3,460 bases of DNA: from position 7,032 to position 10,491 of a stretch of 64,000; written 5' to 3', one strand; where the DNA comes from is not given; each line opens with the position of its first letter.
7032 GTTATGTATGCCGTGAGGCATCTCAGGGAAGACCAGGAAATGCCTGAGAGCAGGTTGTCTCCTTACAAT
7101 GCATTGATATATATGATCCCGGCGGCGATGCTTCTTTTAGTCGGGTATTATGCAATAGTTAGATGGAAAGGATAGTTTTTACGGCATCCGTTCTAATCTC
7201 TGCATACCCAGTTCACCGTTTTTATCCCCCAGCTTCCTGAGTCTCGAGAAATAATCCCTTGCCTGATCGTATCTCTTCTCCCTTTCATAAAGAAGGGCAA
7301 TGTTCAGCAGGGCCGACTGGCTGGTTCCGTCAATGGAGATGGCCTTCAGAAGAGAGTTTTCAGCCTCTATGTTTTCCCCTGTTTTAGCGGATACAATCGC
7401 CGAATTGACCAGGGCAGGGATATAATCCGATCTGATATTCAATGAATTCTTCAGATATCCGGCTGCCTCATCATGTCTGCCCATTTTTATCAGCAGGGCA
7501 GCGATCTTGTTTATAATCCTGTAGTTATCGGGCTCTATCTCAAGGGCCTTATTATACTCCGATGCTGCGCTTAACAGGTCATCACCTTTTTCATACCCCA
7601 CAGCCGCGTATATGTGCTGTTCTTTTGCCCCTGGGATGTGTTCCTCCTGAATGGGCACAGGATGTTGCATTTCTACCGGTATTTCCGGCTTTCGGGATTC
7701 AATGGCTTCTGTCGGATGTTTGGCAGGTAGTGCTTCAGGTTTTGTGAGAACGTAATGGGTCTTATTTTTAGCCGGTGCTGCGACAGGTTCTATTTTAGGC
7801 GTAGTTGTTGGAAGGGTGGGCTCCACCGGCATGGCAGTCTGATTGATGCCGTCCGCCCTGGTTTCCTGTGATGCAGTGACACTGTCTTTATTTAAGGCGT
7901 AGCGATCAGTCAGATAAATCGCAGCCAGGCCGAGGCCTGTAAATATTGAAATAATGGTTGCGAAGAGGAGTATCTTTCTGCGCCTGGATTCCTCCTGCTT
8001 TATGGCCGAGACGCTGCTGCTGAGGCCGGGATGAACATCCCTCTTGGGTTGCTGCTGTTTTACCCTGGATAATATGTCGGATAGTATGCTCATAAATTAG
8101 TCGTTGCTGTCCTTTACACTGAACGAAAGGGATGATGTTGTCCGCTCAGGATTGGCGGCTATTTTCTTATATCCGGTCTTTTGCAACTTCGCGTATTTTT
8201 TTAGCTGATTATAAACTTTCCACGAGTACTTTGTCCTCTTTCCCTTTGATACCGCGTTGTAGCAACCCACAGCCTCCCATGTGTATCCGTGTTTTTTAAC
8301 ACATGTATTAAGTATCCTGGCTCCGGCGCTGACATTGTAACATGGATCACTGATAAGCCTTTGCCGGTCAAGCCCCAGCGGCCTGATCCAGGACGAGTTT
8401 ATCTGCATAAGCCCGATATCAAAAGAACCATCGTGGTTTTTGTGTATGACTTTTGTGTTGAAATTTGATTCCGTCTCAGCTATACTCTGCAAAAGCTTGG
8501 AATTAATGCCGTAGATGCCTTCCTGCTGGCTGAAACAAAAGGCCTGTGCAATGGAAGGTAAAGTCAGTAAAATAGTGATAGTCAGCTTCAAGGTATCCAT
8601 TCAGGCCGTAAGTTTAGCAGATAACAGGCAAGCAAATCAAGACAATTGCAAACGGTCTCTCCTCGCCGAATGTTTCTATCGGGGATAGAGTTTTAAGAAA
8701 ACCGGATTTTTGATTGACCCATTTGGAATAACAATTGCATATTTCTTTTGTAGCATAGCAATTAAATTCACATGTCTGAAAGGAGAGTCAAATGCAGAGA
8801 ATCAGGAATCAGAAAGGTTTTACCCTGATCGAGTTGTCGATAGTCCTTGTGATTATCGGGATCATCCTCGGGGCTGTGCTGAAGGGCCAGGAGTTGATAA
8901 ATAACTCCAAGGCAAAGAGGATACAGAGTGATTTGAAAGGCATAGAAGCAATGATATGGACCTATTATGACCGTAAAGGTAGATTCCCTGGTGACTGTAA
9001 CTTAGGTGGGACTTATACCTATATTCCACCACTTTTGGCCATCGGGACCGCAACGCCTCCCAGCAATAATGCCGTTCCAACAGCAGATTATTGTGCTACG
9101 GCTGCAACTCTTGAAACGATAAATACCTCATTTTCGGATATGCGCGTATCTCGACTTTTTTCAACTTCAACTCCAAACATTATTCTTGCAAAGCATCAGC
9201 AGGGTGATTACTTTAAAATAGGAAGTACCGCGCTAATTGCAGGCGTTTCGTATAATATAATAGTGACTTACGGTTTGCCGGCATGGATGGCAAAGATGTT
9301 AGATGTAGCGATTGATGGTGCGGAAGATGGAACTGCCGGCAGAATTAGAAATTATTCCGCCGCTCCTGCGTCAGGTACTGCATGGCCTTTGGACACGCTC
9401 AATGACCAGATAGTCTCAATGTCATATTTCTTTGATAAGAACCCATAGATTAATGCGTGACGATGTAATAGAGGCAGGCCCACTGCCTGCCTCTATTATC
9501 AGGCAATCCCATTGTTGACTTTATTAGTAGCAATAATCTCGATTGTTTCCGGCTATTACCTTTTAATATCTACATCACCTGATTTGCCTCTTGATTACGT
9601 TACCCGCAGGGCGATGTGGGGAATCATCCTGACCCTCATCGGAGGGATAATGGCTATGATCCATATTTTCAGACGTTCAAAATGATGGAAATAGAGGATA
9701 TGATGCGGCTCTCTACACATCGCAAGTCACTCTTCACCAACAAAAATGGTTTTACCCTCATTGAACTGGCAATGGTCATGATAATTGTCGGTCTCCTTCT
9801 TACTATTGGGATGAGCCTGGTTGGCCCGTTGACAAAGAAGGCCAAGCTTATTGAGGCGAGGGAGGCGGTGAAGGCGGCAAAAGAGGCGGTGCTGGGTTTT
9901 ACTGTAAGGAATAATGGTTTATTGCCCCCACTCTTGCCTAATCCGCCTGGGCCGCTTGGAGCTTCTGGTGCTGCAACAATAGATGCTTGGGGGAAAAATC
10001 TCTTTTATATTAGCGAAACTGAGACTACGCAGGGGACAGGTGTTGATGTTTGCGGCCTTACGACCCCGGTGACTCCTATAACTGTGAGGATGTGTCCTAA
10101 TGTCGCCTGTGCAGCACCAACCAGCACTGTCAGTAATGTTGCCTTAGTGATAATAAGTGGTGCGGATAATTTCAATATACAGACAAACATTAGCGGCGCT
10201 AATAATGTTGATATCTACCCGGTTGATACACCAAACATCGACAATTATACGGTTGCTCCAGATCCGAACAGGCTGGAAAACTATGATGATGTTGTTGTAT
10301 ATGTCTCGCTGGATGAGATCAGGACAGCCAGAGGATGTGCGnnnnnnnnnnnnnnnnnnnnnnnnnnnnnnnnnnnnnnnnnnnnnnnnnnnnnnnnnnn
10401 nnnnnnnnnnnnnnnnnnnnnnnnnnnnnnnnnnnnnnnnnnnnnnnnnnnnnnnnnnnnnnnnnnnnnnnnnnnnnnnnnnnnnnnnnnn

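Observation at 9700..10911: Pilin with class III prepilin N-terminus fused to tandem 'putative Ig'-type domains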

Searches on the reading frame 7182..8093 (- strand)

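Call 5: search_protein_families(library=pfam, proteins=[window:7182-8093:-], max_evalue=0.01)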
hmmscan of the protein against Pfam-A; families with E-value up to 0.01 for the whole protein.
window:7182-8093:- (304 aa): 17 families
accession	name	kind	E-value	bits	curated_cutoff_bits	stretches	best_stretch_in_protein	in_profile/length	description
PF07719.23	TPR_2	-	4.6e-13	48.6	27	1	261-288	3-30/34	Tetratricopeptide repeat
PF14559.12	TPR_19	-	4.4e-11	43.4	25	1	172-215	6-49/68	Tetratricopeptide repeat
PF13431.12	TPR_17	-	2.8e-10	40.1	24.4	2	180-210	2-32/34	Tetratricopeptide repeat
PF00515.34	TPR_1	-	5.9e-10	39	27.8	1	261-284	3-26/34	Tetratricopeptide repeat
PF13181.12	TPR_8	-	6.9e-10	38.7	25.7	0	261-283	3-25/34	Tetratricopeptide repeat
PF13424.12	TPR_12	-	1.4e-08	35.2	30.1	2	194-254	6-74/77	Tetratricopeptide repeat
PF13428.12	TPR_14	-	9.2e-07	29.4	23.5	0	261-294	3-36/44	Tetratricopeptide repeat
PF13176.12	TPR_7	-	9.6e-07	28.9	27.9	0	261-284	1-24/36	Tetratricopeptide repeat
PF13374.12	TPR_10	-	4.2e-06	27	27.5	0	194-221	5-32/42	Tetratricopeptide repeat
PF13174.12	TPR_6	-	7.3e-06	26.7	26.3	1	261-287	2-28/33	Tetratricopeptide repeat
PF13414.12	TPR_11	-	9.8e-06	25.6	26.8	1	176-205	13-42/42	TPR repeat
PF13432.12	TPR_16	-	3.2e-05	24.7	32.7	0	259-289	31-61/65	Tetratricopeptide repeat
PF04733.20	Coatomer_E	-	0.00015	21.8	21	1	189-252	199-262/290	Coatomer epsilon subunit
PF23914.1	TPR_CcmH_CycH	-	0.00037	20.8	42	0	218-292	84-154/158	Cytochrome c-type biogenesis protein H TPR domain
PF25062.1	ARM_TT21_N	-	0.0013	18.9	40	1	197-285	106-194/222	Tetratricopeptide repeat protein 21 N-terminal ARM repeat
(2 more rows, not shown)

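Call 7: search_protein_families(library=ncbifam, proteins=[window:7182-8093:-], max_evalue=0.001)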
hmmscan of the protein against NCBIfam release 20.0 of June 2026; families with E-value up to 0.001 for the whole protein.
window:7182-8093:- (304 aa): 12 families
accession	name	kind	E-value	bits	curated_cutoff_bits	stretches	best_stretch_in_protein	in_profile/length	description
TIGR02521.1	type_IV_pilW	equivalog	5.3e-14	52.3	154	1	156-289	64-199/234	type IV pilus biogenesis/stability protein PilW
NF033762.1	social_mot_Tgl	equivalog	1.2e-10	41.2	225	2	153-240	22-115/252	social motility TPR repeat lipoprotein Tgl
TIGR02917.1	PEP_TPR_lipo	equivalog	2.3e-10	39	312.2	1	156-279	464-587/899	XrtA/PEP-CTERM system TPR-repeat protein PrsT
NF040959.1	MamA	equivalog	2.6e-09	36.8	200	1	158-288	72-202/204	magnetosome protein MamA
NF033758.1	gliding_GltE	equivalog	4.2e-08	32.6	225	1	183-294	214-325/411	adventurous gliding motility TPR repeat lipoprotein GltE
NF011721.1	PRK15174.1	equivalog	5.4e-05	21.6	1200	1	171-228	264-323/656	Vi polysaccharide transport protein VexE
TIGR00540.1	TPR_hemY_coli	hypoth_equivalog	6.5e-05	21.9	142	1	190-290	260-357/385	heme biosynthesis-associated TPR protein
NF002725.1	PRK02603.1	equivalog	0.00011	22.3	143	0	208-279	52-126/173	photosystem I assembly protein Ycf3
NF008757.0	PRK11788.1-5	equivalog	0.00022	20.5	363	1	171-283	194-306/388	lipopolysaccharide assembly protein LapB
NF033920.0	C39_PA2778_fam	equivalog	0.00027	20.4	150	0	158-254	157-253/255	PA2778 family cysteine peptidase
TIGR00990.1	3a0801s09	subfamily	0.00056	18.7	757.25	0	225-294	507-577/615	mitochondrial import receptor subunit TOM70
NF008756.0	PRK11788.1-4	equivalog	0.00081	18.5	474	0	174-283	197-306/389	lipopolysaccharide assembly protein LapB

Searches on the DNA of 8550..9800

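Call 31: search_rna_families(source=window, start=8550, end=9800, threshold=evalue, max_evalue=1)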
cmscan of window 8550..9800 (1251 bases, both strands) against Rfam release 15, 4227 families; matches with E-value up to 1: 1.
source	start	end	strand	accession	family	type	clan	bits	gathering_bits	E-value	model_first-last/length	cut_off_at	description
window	9449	9600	-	RF02606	AbsR28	Gene; sRNA;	-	17.8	50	0.34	1-180/180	no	Acinetobacter sRNA 28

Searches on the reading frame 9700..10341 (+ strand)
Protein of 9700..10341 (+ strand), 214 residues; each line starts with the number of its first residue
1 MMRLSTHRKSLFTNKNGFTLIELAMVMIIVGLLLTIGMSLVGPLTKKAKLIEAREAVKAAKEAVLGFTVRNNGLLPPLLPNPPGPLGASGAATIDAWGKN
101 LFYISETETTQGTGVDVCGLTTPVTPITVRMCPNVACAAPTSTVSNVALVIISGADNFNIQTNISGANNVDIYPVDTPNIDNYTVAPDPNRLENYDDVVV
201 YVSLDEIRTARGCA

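Call 47: predict_structure(alignment_id=A2)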
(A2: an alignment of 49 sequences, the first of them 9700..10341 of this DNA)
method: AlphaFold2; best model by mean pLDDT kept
length: 214 residues; sequences in the alignment: 49
mean_pLDDT: 86.4   pTM: 0.77
mean pLDDT of the five models: 86.4, 85.8, 83.5, 82.9, 82.6
residues with pLDDT >= 90: 133; 70-90: 45; 50-70: 36; < 50: 0
segments of 3 or more residues with pLDDT < 50: none
pLDDT, mean of each block of 10 residues (from residue 1): 65 72 95 96 94 97 96 89 89 95 80 76 85 93 95 87 79 89 58 88 95 91
secondary structure, 60 per line:
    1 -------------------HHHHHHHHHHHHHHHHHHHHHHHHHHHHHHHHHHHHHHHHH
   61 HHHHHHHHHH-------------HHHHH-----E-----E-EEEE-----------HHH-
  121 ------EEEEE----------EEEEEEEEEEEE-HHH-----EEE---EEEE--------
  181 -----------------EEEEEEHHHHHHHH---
elements in order: H20-70 H84-88 E102-105 E127-131 E142-153 E163-165 E169-172 E198-203 H204-211

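Call 50: fold_search(model_id=the predicted structure, library=pdb)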
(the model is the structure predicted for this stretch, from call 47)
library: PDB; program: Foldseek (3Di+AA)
matches with E <= 10: 12; with E <= 0.001: 0
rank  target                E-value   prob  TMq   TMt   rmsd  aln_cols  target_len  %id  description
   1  6t8s_BBB              1.4e+00  0.25  0.23  0.35   3.3        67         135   16  Structure of the major Type IV pilin PilA1 from Clostridium difficile (released 2020-03-25)
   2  6xxd_A                1.8e+00  0.35  0.30  0.47   3.5        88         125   22  CryoEM structure of the type IV pilin PilA4 from Thermus thermophilus (released 2020-03-11)
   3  6t8s_CCC              2.7e+00  0.09  0.31  0.46   7.0       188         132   11  Structure of the major Type IV pilin PilA1 from Clostridium difficile (released 2020-03-25)
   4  6t8s_AAA              2.9e+00  0.08  0.31  0.46   6.9       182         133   12  Structure of the major Type IV pilin PilA1 from Clostridium difficile (released 2020-03-25)
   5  3gn9_A                3.5e+00  0.11  0.19  0.36   6.8        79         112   19  Crystal structure of the major pseudopilin from the type 2 secretion system of Vibrio vulnificus (released 2009-07-28)
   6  4tsm_A                4.0e+00  0.13  0.23  0.11   3.2        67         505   16  MBP-fusion protein of PilA1 from C. difficile R20291 residues 26-166 (released 2015-01-14)
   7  7d0l_B                5.2e+00  0.01  0.11  0.04  12.4       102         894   11  The major capsid of Omono River virus (strain:LZ), protrusion-free status. (released 2021-03-03)
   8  3pfo_A                5.6e+00  0.01  0.12  0.07  13.7       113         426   14  Crystal structure of a putative acetylornithine deacetylase (RPA2325) from RHODOPSEUDOMONAS PALUSTRIS CGA009 at 1.90 A (released 2010-11-10)
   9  4hid_A                5.6e+00  0.01  0.10  0.13   8.1        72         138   15  Crystal Structure of Schizosaccharomyces pombe Pot1pC bound to ssDNA (GCTTACGGT) (released 2012-12-12)
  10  4tsm_B                6.0e+00  0.11  0.24  0.11   3.1        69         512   16  MBP-fusion protein of PilA1 from C. difficile R20291 residues 26-166 (released 2015-01-14)
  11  2vgr_B                7.2e+00  0.01  0.13  0.13   9.3        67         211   16  Structure of the WT-Phycoerythrobilin Synthase PebS from the Cyanophage P-SSM2 in Complex with the bound Substrate Bil (released 2008-08-05)
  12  4zkq_A                9.4e+00  0.00  0.06  0.05  14.3        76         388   14  Viral chemokine binding protein R17 encoded by rodent gammaherpesvirus Peru ( RHVP) (released 2015-11-18)

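Call 76: search_protein_representatives(protein=window:9700-10341:+)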
Query: 214 residues. Proteins with E-value up to 0.001 (for the whole library): 960; up to 1e-10: 331; up to 1e-30: 35. The best 150 are listed.
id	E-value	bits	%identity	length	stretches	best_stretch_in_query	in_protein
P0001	3.2e-135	464.6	100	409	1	1-214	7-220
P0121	4.6e-49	183.2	60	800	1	3-214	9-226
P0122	1.2e-44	168.8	47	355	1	13-213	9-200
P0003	1.6e-44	168.4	52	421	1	3-214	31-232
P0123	5.5e-40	153.6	46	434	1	14-213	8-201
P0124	3.4e-39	151.0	49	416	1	11-214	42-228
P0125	4.4e-38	147.4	46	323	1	14-213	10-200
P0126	6.8e-38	146.8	44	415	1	8-213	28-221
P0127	8.6e-38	146.4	48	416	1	16-213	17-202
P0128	4.6e-37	144.0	47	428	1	15-213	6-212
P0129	2.6e-36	141.6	54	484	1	15-213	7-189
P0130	4.4e-36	140.8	47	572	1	14-213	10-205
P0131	1.8e-35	138.8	40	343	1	9-213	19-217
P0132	1.9e-35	138.8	49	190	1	14-209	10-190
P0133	5.6e-35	137.2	44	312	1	10-213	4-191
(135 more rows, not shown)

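Call 79: search_protein_families(library=pfam, alignment_id=A5, max_evalue=0.001)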
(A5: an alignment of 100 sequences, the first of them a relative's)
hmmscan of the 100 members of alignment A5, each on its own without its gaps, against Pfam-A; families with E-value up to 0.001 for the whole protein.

A. member 1, P0121 (800 aa): 2 families
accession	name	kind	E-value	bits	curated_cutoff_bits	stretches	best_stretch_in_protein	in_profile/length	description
PF05345.18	He_PIG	-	1.3e-15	58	24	2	339-424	3-96/96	Putative Ig domain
PF07963.17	N_methyl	-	5.8e-06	26.1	21.2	1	20-42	3-25/27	Prokaryotic N-terminal methylation motif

B. families by the number of members that match (of 100 scanned): 14 families
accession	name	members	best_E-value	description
PF07963.17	N_methyl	82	2.9e-08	Prokaryotic N-terminal methylation motif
PF05345.18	He_PIG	34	1.9e-29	Putative Ig domain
PF22352.2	K319L-like_PKD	5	1.6e-06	K319L-like, PKD domain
PF17963.7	Big_9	3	2.8e-05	Bacterial Ig domain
PF00041.27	fn3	2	1.7e-07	Fibronectin type III domain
PF07495.19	Y_Y_Y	2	8.8e-07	Y_Y_Y domain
PF00139.26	Lectin_legB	2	6.5e-06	Legume lectin domain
PF13385.13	Laminin_G_3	1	2.3e-13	Concanavalin A-like lectin/glucanases superfamily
PF00353.25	HemolysinCabind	1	1.5e-10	RTX calcium-binding nonapeptide repeat (4 copies)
PF10102.14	DUF2341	1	1.6e-07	Domain of unknown function (DUF2341)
PF19077.6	Big_13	1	2.3e-05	Bacterial Ig-like domain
PF05229.21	SCPU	1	7.9e-05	Spore Coat Protein U domain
PF21722.4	Gly_rich_2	1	0.00021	Glycine-rich domain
PF00801.26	PKD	1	0.00089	PKD domain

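Call 82: search_protein_families(library=pfam, proteins=[window:9700-10341:+], max_evalue=0.1)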
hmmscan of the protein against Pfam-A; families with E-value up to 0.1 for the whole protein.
window:9700-10341:+ (214 aa): 2 families
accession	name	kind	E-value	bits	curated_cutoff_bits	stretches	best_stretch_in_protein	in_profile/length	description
PF07963.17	N_methyl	-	3.2e-05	23.7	21.2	1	14-36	3-25/27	Prokaryotic N-terminal methylation motif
PF16964.10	TadF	-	0.081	13.3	27.3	0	12-50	3-41/178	Putative tight adherence pilin protein F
